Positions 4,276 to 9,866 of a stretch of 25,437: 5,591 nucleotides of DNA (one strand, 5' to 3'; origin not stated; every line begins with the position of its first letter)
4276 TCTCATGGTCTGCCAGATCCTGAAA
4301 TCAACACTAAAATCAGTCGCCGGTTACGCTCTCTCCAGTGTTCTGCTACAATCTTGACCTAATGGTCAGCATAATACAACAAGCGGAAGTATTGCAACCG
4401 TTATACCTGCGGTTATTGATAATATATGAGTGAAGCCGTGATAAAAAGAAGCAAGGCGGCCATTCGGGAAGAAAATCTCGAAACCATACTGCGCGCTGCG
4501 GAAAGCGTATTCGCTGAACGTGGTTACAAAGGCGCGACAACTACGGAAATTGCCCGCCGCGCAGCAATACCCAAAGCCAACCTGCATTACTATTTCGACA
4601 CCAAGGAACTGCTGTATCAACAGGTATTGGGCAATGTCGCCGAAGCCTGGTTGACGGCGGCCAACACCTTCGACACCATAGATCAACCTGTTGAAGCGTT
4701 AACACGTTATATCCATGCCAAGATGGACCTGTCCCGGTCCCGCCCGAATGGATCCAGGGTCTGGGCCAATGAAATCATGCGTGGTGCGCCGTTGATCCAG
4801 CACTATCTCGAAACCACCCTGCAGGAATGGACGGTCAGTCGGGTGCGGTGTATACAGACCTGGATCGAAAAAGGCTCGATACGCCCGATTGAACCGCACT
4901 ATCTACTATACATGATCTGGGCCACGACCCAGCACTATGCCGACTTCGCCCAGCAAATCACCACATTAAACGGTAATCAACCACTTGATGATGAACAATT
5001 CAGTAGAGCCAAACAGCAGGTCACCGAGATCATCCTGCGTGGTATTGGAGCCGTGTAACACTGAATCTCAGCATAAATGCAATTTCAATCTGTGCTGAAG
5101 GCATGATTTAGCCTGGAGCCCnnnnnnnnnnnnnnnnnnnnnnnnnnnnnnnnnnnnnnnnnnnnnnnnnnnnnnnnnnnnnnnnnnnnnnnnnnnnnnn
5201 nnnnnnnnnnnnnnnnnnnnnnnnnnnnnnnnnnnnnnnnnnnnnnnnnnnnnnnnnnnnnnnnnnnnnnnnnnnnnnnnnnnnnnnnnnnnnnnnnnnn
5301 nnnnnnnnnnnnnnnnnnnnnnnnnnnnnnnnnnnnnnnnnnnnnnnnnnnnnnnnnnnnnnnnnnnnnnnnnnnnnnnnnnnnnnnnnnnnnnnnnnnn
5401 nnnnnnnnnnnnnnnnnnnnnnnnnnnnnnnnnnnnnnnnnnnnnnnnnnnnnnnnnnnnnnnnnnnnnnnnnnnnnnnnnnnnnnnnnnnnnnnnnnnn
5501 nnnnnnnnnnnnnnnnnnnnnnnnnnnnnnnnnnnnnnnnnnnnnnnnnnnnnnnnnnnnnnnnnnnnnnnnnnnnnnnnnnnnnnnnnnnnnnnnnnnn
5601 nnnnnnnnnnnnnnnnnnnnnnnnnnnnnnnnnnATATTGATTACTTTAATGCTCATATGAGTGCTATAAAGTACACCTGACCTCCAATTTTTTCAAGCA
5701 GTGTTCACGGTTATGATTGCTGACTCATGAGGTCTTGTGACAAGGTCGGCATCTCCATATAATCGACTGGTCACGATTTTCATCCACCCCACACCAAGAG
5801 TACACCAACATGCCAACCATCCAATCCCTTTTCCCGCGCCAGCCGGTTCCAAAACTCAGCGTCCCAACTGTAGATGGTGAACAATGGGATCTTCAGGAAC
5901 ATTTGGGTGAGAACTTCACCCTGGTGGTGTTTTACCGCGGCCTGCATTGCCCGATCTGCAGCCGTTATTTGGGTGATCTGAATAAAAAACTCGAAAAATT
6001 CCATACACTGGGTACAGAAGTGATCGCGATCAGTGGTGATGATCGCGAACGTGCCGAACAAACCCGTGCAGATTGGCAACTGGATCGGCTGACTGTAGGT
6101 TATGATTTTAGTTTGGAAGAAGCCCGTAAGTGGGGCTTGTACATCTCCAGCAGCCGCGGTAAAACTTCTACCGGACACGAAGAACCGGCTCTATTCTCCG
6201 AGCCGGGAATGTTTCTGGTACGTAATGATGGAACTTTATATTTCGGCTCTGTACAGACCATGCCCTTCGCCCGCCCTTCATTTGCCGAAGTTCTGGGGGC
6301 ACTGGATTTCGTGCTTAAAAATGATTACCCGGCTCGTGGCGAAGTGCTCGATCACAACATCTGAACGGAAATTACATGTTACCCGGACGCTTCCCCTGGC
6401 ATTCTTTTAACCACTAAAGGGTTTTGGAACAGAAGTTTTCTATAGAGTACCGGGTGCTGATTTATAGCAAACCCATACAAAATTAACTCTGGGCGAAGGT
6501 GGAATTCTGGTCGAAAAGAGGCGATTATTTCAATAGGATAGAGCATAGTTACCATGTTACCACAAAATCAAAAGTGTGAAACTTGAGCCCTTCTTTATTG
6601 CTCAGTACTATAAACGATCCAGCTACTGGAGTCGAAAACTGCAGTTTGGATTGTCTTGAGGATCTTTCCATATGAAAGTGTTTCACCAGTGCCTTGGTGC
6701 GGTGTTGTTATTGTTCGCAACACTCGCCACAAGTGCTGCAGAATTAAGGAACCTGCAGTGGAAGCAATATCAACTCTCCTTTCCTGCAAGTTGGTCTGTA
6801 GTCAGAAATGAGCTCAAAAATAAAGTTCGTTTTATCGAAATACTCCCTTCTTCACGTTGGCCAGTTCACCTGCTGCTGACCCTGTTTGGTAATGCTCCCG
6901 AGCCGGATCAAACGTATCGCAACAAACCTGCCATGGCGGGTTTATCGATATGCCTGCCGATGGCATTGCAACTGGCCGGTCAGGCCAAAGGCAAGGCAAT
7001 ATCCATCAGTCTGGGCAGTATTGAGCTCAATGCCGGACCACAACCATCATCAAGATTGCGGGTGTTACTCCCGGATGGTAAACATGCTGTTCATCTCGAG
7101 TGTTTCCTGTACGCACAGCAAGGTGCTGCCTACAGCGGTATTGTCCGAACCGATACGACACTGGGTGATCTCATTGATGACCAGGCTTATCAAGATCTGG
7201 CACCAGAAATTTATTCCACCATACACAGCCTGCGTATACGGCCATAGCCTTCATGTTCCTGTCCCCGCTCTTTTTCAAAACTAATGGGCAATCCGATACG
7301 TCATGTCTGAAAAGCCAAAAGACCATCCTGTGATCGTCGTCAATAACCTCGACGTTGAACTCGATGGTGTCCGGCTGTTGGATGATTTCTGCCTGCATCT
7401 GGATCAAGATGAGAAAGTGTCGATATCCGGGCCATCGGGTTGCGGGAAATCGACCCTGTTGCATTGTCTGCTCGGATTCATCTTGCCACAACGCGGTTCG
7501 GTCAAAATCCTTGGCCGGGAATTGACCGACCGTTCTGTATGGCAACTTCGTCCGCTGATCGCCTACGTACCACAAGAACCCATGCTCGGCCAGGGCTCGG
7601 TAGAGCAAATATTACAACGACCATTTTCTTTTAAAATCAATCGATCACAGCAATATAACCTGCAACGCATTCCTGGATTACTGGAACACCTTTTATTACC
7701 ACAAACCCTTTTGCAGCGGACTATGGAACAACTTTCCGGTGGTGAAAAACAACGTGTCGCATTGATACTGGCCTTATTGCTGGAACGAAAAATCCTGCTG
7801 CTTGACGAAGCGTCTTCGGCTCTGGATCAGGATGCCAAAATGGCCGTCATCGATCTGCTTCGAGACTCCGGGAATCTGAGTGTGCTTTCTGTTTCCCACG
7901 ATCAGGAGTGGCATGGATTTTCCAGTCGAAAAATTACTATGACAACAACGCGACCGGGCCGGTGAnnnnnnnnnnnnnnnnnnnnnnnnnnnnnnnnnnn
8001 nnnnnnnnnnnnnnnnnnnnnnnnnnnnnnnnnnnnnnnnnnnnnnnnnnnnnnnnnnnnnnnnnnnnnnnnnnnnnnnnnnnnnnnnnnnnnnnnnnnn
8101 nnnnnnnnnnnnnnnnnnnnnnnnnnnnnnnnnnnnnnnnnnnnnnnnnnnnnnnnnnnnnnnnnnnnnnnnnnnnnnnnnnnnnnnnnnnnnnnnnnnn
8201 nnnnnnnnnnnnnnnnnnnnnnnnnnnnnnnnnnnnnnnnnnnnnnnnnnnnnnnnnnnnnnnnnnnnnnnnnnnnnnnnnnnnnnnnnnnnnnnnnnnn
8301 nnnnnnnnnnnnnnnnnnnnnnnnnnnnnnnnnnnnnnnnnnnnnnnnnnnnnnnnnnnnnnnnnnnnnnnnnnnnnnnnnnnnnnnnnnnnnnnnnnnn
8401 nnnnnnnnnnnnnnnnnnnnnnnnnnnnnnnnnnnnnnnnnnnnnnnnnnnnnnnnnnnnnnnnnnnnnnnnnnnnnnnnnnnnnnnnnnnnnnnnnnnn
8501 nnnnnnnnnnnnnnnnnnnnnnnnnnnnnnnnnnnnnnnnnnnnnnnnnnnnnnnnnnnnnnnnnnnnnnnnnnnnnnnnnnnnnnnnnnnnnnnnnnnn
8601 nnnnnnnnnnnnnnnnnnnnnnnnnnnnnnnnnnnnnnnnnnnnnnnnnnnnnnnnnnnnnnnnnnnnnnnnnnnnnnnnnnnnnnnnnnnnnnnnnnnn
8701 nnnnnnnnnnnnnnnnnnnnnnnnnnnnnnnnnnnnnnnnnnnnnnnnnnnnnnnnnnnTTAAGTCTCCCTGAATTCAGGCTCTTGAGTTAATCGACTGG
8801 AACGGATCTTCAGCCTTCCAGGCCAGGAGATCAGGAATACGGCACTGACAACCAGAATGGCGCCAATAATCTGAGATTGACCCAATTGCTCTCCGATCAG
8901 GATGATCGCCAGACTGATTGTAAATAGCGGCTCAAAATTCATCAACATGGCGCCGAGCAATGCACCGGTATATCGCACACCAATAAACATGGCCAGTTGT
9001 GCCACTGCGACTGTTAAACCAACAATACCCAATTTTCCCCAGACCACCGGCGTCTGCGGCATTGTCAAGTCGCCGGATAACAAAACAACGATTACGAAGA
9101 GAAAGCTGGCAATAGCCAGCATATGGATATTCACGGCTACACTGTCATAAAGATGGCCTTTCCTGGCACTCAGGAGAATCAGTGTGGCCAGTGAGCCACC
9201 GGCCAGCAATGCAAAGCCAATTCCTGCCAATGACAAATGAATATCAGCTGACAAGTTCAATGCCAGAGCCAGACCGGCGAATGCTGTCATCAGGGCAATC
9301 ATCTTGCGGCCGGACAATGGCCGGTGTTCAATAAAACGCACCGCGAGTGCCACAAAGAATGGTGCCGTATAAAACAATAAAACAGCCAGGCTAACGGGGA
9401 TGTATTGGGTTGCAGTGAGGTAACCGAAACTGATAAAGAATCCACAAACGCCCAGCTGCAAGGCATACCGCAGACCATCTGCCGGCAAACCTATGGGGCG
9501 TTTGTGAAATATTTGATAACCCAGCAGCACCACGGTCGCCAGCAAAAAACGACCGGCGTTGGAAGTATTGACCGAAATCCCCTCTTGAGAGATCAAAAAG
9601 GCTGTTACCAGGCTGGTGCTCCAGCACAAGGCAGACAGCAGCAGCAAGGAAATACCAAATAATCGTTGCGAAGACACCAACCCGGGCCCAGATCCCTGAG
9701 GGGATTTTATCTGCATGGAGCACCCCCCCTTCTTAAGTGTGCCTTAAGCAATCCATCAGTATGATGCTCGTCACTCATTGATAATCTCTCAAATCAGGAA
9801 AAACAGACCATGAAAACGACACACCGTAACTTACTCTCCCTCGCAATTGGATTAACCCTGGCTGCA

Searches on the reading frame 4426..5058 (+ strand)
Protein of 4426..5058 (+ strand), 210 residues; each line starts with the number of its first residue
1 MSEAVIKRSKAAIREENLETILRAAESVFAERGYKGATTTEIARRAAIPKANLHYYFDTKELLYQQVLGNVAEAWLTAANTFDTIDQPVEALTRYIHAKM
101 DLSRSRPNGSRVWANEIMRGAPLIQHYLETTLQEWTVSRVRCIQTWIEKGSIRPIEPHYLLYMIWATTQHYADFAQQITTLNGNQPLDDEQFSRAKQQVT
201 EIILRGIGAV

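Call 68: search_protein_families(library=ncbifam, proteins=[window:4426-5058:+], max_evalue=0.001)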
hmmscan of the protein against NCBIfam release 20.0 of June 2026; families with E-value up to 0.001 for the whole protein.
window:4426-5058:+ (210 aa): 16 families
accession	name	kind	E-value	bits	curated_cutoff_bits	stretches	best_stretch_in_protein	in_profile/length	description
TIGR03613.1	RutR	equivalog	1.8e-54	184.7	368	1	15-207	7-199/202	pyrimidine utilization regulatory protein R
NF011584.0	PRK15008.1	equivalog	2.1e-46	158.4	230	1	6-207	10-209/212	HTH-type transcriptional regulator RutR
NF041196.1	ScbR_bind_reg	equivalog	1.3e-12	48.3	150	1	19-154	9-143/191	ScbR family autoregulator-binding transcription factor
NF037937.1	septum_RefZ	equivalog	4.7e-11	42.9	180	1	19-156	2-142/195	forespore capture DNA-binding protein RefZ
NF053731.1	TransRegFasRMycb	equivalog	7.9e-09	35.6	330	1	7-111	2-107/199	HTH-type transcriptional activator FasR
TIGR03384.1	betaine_BetI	equivalog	2.7e-08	33.8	201.3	1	11-113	3-106/189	choline-binding transcriptional repressor BetI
NF053516.1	TranRepPrsAVib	equivalog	1.3e-07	31.7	300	1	14-128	4-124/208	TetR family transcriptional repressor PsrA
NF050111.1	TransRegSACE7040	equivalog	2e-07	31.1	250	1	19-108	4-94/186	SACE_7040 family transcriptional regulator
NF051457.1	acryl_TF_AcuR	equivalog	2.7e-07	30.1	247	1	15-151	16-158/204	acrylate utilization transcriptional regulator AcuR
NF053878.1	FATransRegFadRBac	equivalog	1.6e-06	28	200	1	16-134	3-122/190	fatty acid metabolism transcriptional regulator FadR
NF058643.1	TranRegCurRPseudo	equivalog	2.4e-06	27.3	300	1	20-81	11-72/193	TetR family transcriptional repressor CurR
NF001978.0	PRK00767.1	equivalog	1.2e-05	25.2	118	1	19-113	12-108/197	transcriptional regulator BetI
NF011572.0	PRK14996.1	equivalog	1.3e-05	25.1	144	1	14-153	6-143/192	TetR family transcriptional regulator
NF008587.1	PRK11552.1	equivalog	0.00024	20.8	365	1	17-72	8-62/213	transcriptional regulator CecR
TIGR03968.1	mycofact_TetR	equivalog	0.00055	19.6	224.9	1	16-62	9-55/190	mycofactocin system transcriptional regulator MftR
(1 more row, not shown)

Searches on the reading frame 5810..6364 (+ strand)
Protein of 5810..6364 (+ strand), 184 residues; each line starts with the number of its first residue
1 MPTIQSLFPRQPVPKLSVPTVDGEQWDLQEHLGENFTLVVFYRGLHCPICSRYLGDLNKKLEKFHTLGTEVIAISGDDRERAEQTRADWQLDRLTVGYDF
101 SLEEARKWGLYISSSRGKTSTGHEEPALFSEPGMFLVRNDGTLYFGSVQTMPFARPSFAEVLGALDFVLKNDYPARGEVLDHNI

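Call 68: search_protein_families(library=ncbifam, proteins=[window:5810-6364:+], max_evalue=0.001)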
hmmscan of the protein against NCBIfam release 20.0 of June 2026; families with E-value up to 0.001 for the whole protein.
window:5810-6364:+ (184 aa): 3 families
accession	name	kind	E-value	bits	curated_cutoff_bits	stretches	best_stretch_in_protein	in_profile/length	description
NF040769.1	SelL_rel_redox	subfamily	9e-14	51.5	120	1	12-164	2-172/173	SelL-related redox protein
NF006960.0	PRK09437.1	equivalog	3.3e-05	23.9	140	1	10-88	7-84/156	thioredoxin-dependent thiol peroxidase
NF002854.0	PRK03147.1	subfamily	0.00042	20.2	170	1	13-81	42-108/176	thiol-disulfide oxidoreductase ResA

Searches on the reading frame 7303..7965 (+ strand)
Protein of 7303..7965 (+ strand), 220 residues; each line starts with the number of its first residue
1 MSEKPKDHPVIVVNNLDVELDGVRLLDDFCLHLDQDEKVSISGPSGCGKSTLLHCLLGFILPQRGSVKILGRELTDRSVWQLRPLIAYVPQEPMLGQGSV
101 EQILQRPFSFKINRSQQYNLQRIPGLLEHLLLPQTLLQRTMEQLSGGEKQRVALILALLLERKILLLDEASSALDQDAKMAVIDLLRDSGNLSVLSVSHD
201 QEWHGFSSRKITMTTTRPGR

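Call 68: search_protein_families(library=ncbifam, proteins=[window:7303-7965:+], max_evalue=0.001)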
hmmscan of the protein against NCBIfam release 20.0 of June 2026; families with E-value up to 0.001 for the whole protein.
window:7303-7965:+ (220 aa): 184 families (the best 25 are shown)
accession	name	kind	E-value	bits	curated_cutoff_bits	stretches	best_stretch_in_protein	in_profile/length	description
NF007601.2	PRK10247.1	equivalog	7.6e-41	139.9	292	1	11-203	2-194/204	iron efflux ABC transporter ATP-binding subunit FetA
TIGR02857.1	CydD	equivalog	2.7e-37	128.9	435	1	7-204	318-520/529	thiol reductant ABC exporter subunit CydD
NF010156.0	PRK13635.1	equivalog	9.8e-28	97.1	392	1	24-214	21-214/279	energy-coupling factor ABC transporter ATP-binding protein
TIGR03608.1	L_ocin_972_ABC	subfamily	2.6e-27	95.7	254.85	1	14-211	2-204/206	putative bacteriocin export ABC transporter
NF010068.0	PRK13548.1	equivalog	4.5e-27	94.8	261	1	9-200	4-202/261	heme ABC transporter ATP-binding protein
TIGR02204.1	MsbA_rel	hypoth_equivalog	5.4e-27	94.7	780.4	1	25-183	355-516/576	ABC transporter, permease/ATP-binding protein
TIGR02982.1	heterocyst_DevA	subfamily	6.1e-27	94.6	295.8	1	24-214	19-215/220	ABC exporter ATP-binding subunit, DevA family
NF007739.0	PRK10419.1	subfamily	8.1e-27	94.4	354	1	24-211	26-223/268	nickel ABC transporter ATP-binding protein NikE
TIGR02868.1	CydC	equivalog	8.1e-27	94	329.05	1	5-200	329-529/530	thiol reductant ABC exporter subunit CydC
TIGR04520.1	ECF_ATPase_1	equivalog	1.9e-26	93.1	315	1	23-212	15-208/269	energy-coupling factor transporter ATPase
TIGR02769.1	nickel_nikE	equivalog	4.8e-26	91.8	332.55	1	24-202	25-212/265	nickel import ATP-binding protein NikE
NF008379.0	PRK11174.1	equivalog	6.9e-26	91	684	1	11-199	350-542/588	heme ABC transporter permease/ATP-binding protein CydD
TIGR01193.1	bacteriocin_ABC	subfamily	7e-26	90.9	523.85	1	22-203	486-671/708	peptide cleavage/export ABC transporter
NF000355.4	ribo_prot_ABC_F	equivalog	7.6e-26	91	380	1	11-202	3-175/499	ribosomal protection-like ABC-F family protein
NF008039.0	PRK10771.1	equivalog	1.1e-25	90.4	298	1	28-202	17-191/234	thiamine ABC transporter ATP-binding protein ThiQ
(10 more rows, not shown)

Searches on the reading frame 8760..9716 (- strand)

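Call 5: search_protein_families(library=pfam, proteins=[window:8760-9716:-], max_evalue=1)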
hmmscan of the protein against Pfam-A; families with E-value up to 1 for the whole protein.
window:8760-9716:- (318 aa): 4 families
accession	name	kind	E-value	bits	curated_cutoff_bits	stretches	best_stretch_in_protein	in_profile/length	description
PF00892.27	EamA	-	2.9e-31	109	28.2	2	20-152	2-133/135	EamA-like transporter family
PF08449.17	UAA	-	0.011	15.3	26.2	1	218-296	228-307/311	UAA transporter family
PF03151.22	TPT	-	0.19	11.5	30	0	76-295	59-289/291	Triose-phosphate Transporter family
PF08627.16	CRT-like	-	0.73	9.2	26.9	1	205-297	46-139/335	CRT-like, chloroquine-resistance transporter-like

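Call 6: search_protein_families(library=ncbifam, proteins=[window:8760-9716:-], max_evalue=1)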
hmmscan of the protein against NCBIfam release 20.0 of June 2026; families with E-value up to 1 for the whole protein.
window:8760-9716:- (318 aa): 4 families
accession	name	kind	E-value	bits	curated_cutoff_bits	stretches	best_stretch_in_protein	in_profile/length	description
TIGR00950.1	2A78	equivalog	7e-17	61.7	230.2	2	32-293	1-263/264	carboxylate/amino acid/amine transporter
NF007823.0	PRK10532.1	equivalog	2.5e-09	36.6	354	1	62-293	57-276/295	threonine/homoserine exporter RhtA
NF050091.1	ArAmAcExpYddG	equivalog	0.00035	20.2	300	2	57-244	40-227/285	aromatic amino acid exporter YddG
NF008676.0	PRK11689.1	equivalog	0.11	11.6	194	1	191-297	183-288/297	aromatic amino acid DMT transporter YddG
